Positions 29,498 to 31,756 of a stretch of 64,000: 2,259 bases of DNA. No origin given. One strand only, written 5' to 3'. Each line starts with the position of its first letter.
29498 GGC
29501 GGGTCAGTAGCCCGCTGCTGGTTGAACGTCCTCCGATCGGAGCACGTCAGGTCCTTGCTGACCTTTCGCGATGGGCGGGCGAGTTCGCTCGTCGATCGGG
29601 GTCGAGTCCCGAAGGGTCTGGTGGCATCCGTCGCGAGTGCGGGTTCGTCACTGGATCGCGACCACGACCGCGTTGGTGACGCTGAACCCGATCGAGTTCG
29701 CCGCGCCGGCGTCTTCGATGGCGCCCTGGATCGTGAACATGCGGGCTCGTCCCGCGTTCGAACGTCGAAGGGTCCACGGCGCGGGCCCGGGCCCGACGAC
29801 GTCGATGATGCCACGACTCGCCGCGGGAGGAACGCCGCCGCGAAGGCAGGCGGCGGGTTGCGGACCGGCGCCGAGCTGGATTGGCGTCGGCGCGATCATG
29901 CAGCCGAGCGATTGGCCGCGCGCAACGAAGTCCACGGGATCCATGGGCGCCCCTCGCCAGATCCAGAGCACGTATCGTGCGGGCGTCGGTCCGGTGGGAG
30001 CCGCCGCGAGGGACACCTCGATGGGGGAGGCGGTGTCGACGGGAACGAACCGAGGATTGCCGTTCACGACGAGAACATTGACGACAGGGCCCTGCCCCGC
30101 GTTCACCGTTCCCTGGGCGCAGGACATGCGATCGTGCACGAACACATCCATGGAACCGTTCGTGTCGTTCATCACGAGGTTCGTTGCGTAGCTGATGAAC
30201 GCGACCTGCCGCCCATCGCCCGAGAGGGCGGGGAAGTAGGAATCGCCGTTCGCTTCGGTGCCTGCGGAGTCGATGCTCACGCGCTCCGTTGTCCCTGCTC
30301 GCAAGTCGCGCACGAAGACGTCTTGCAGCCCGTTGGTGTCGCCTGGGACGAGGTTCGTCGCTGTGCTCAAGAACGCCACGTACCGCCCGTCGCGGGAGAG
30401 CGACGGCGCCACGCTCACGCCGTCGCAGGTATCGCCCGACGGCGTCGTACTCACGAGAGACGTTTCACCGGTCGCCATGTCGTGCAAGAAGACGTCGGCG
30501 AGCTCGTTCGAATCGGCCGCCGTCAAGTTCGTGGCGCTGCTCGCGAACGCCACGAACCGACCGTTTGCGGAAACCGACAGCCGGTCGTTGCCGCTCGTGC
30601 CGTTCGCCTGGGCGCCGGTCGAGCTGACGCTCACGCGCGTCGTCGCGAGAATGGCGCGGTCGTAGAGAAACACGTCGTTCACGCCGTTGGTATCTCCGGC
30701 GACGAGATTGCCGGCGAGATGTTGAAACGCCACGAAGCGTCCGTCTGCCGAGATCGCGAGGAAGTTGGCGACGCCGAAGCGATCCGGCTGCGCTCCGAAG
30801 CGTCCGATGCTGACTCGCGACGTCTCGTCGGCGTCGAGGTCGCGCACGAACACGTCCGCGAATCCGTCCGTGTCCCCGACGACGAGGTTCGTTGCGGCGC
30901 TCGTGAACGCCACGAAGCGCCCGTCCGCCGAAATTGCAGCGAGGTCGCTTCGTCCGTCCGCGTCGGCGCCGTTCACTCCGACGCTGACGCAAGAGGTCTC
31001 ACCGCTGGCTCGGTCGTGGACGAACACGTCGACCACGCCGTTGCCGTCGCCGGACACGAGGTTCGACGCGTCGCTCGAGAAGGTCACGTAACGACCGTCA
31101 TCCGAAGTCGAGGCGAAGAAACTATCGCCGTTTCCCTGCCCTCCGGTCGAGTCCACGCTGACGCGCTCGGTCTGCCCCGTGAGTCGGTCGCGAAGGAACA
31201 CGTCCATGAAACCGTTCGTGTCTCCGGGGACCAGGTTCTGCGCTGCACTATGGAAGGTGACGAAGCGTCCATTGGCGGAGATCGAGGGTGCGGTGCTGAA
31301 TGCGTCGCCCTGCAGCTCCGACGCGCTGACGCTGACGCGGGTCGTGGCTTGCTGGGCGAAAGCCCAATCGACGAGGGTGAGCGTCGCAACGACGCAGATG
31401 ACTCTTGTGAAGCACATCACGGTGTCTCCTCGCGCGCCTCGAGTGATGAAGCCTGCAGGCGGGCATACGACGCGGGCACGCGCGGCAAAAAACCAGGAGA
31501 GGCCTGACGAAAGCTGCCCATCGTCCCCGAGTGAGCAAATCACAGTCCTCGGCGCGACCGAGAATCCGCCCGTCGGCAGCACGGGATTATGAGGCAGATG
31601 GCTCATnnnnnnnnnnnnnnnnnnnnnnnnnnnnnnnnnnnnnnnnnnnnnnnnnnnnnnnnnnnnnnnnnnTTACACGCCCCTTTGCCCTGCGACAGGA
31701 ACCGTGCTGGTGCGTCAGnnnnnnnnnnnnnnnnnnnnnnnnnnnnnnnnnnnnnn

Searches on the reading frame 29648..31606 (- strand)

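Call 3: search_protein_families(library=pfam, proteins=[window:29648-31606:-], max_evalue=0.1)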
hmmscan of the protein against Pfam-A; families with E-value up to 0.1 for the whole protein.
window:29648-31606:- (652 aa): 3 families
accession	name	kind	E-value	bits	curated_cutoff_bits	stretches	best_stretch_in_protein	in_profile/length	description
PF07676.18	PD40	-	7.3e-14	51.7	20.9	1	453-490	8-38/38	WD40-like Beta Propeller Repeat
PF09142.17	TruB_C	-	0.0037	17.4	28.7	0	254-293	3-40/56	tRNA Pseudouridine synthase II, C terminal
PF23393.2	Beta-prop_WDR90_POC16_2nd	-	0.077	12.6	60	0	315-382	105-173/291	WDR90/POC16, second beta-propeller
